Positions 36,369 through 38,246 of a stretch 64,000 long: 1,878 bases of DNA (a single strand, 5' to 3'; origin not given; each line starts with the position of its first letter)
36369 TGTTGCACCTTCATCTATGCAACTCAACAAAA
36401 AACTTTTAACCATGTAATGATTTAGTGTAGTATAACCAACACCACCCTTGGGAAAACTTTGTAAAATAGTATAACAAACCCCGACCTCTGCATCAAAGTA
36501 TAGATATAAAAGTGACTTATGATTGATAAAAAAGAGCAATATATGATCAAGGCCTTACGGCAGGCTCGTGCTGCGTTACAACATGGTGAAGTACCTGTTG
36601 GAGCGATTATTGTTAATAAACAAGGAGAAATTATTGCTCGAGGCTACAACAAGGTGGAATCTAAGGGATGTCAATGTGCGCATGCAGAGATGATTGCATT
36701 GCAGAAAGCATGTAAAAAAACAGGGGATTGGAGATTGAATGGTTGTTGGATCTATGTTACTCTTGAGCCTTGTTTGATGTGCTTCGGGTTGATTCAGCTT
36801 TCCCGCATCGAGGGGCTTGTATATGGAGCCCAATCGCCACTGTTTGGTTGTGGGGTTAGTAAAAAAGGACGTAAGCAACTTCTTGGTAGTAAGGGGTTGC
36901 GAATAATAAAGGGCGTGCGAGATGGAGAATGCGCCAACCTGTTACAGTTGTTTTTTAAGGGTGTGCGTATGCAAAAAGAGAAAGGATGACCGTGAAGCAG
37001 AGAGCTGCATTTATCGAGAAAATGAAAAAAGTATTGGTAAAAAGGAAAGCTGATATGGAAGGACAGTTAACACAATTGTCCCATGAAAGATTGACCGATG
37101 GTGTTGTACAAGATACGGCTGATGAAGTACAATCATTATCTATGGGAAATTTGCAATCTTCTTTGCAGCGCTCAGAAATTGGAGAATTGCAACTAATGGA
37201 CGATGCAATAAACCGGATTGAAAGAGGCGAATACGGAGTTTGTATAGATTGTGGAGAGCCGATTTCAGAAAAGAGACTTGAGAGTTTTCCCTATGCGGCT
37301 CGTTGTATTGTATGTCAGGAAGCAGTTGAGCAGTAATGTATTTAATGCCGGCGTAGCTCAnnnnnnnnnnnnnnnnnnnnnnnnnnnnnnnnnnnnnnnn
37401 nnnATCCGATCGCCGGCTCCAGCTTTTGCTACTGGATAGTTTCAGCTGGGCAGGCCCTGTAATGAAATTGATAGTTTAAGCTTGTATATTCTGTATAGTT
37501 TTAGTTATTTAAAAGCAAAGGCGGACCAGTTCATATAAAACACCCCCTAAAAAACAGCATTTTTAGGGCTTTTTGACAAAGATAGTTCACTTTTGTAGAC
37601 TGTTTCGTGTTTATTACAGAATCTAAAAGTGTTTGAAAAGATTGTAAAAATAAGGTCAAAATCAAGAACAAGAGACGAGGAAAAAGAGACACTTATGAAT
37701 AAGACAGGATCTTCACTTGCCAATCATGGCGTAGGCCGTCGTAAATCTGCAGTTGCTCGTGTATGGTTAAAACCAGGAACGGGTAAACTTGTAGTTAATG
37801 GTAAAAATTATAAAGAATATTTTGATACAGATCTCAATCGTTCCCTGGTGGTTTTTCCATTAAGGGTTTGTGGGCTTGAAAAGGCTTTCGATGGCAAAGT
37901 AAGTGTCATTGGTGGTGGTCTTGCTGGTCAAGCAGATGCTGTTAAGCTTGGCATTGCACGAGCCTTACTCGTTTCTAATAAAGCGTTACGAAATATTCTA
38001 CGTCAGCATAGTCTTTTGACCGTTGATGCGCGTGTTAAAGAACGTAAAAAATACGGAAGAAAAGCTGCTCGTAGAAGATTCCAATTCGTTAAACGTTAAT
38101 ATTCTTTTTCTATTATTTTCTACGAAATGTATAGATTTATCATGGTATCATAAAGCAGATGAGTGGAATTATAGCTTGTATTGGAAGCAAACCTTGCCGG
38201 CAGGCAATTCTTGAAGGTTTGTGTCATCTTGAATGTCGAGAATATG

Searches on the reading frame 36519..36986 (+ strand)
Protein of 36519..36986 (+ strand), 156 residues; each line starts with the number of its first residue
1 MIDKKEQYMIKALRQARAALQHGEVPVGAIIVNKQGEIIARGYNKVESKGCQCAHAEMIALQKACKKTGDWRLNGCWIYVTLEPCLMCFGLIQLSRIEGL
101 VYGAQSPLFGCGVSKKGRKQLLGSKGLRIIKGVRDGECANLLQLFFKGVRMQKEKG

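Call 8: search_protein_families(library=pfam, proteins=[window:36519-36986:+])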
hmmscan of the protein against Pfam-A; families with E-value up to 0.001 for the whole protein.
window:36519-36986:+ (156 aa): 3 families
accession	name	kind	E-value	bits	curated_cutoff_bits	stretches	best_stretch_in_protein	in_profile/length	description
PF14437.12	MafB19-deam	-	1.9e-32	112.6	27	1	5-149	3-141/142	MafB19-like deaminase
PF00383.29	dCMP_cyt_deam_1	-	8.1e-31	106.4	25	1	4-103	3-101/102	Cytidine and deoxycytidylate deaminase zinc-binding region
PF14439.12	Bd3614-deam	-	2.9e-07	30.9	38.5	1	27-92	10-74/113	Bd3614-like deaminase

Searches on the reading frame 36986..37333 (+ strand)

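Call 8: search_protein_families(library=pfam, proteins=[window:36986-37333:+])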
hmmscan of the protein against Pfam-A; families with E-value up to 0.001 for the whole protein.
window:36986-37333:+ (116 aa): 1 family
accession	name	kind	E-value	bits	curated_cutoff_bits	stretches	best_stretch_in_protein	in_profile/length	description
PF01258.23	zf-dskA_traR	-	1.4e-13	51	24.9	1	81-116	1-36/36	Prokaryotic dksA/traR C4-type zinc finger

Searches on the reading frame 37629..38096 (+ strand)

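Call 8: search_protein_families(library=pfam, proteins=[window:37629-38096:+])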
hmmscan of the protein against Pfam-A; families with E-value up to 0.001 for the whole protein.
window:37629-38096:+ (156 aa): 1 family
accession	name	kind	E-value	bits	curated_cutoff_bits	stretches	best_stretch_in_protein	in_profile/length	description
PF00380.25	Ribosomal_S9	-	1e-42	145.8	22.5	1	36-156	1-121/121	Ribosomal protein S9/S16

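Call 9: search_protein_families(library=ncbifam, proteins=[window:37629-38096:+])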
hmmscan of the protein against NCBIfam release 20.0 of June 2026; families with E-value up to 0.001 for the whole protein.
window:37629-38096:+ (156 aa): 3 families
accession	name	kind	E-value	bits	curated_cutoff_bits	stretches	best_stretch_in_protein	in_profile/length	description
NF001099.0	PRK00132.1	equivalog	1.5e-46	157.8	112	1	32-156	6-130/130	30S ribosomal protein S9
NF001749.0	PRK00474.1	equivalog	3.8e-23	82.2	147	1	34-152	7-130/134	30S ribosomal protein S9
TIGR03627.1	uS9_arch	equivalog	4.5e-22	78.8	162.75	1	35-152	5-126/130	30S ribosomal protein S9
